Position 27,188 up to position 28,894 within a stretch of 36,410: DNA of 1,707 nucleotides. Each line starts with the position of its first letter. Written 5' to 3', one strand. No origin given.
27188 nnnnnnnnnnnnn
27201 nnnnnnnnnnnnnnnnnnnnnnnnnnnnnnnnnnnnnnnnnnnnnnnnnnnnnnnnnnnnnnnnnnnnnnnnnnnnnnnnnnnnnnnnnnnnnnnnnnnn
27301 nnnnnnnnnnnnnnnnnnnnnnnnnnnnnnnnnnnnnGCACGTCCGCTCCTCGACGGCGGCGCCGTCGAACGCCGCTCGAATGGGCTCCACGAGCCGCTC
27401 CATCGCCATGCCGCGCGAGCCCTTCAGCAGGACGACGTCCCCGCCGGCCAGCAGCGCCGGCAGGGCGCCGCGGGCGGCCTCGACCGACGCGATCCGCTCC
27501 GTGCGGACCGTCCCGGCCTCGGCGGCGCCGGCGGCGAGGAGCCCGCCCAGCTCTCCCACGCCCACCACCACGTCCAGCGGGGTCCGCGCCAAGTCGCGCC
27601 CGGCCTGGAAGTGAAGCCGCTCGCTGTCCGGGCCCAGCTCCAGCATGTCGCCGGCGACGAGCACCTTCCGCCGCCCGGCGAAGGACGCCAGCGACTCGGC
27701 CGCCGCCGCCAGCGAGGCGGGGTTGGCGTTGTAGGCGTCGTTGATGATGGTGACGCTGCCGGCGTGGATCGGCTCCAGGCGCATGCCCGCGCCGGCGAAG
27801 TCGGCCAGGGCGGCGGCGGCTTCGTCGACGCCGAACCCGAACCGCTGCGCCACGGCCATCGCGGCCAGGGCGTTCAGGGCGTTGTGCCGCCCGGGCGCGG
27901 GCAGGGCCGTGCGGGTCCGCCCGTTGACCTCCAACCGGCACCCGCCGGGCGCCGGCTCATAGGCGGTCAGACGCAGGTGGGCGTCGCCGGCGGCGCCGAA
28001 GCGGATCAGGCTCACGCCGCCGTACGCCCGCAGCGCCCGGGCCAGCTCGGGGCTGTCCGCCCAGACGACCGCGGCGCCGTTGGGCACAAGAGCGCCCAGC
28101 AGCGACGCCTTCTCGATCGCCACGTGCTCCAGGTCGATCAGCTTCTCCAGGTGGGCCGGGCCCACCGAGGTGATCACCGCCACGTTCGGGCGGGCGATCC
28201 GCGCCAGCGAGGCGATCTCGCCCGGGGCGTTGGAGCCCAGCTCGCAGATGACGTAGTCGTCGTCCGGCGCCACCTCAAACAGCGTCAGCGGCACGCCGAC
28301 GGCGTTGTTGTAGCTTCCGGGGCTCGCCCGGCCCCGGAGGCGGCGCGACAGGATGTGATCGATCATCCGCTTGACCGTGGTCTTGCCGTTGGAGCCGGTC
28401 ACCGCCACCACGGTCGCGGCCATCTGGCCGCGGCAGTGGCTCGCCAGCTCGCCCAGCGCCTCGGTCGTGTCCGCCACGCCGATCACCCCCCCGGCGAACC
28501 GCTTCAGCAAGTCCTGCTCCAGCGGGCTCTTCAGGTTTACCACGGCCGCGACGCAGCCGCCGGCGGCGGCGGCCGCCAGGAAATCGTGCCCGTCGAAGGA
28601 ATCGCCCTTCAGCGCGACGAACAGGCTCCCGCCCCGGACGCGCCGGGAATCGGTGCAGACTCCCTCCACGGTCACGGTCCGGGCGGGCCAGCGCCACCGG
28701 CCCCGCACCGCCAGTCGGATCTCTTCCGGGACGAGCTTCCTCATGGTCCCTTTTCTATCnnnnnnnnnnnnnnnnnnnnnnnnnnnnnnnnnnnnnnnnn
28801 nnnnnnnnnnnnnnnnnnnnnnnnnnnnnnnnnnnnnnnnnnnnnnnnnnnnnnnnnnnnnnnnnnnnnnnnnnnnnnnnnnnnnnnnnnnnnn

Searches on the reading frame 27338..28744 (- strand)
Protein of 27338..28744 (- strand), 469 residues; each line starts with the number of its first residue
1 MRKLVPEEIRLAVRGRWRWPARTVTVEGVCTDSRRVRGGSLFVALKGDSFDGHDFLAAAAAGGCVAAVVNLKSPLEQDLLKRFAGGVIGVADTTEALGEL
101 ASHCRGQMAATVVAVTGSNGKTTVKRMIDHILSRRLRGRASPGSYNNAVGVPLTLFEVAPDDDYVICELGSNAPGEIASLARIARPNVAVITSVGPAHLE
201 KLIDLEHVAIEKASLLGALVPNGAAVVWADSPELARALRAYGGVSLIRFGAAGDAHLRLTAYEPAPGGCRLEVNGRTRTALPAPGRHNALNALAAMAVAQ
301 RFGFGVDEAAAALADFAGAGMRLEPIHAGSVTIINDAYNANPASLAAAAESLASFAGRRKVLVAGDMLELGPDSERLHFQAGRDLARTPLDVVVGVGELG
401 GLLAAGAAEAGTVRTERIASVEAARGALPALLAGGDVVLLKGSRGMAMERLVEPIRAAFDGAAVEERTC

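Call 7: search_protein_families(library=pfam, proteins=[window:27338-28744:-])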
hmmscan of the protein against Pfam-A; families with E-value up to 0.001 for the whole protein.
window:27338-28744:- (469 aa): 3 families
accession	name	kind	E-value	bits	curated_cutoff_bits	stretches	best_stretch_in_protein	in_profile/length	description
PF08245.18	Mur_ligase_M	-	6.7e-39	134.4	24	1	115-299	1-200/200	Mur ligase middle domain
PF02875.26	Mur_ligase_C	-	6.2e-20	72.8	28.4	1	321-444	1-127/127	Mur ligase, glutamate ligase domain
PF01225.30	Mur_ligase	-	1.1e-08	35.7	21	1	26-103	2-93/95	Mur ligase family, catalytic domain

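Call 28: find_encoding_contigs(protein=window:27338-28744:-, flank=3000, max_places=10)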
Protein window:27338-28744:- (469 aa): 4 contigs read that carry it; 4 places shown.
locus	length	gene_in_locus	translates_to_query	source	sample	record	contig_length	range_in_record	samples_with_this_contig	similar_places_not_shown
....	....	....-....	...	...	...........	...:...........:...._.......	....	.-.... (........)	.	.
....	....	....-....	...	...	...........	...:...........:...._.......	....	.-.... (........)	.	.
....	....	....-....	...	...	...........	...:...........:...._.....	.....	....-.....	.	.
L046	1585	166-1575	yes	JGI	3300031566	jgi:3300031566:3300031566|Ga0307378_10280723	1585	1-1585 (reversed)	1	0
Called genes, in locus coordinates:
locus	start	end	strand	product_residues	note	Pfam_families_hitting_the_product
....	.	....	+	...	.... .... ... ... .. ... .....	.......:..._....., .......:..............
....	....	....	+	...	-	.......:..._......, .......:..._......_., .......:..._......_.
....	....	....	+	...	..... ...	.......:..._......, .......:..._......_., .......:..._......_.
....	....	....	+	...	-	?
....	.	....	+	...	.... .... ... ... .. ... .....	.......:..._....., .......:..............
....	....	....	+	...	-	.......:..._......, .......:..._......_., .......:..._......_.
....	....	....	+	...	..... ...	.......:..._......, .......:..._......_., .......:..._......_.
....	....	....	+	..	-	?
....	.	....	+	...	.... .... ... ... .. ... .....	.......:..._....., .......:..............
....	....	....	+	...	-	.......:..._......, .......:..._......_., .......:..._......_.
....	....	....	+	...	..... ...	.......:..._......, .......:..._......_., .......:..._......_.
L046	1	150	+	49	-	?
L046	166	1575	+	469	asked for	PF01225:Mur_ligase, PF08245:Mur_ligase_M, PF02875:Mur_ligase_C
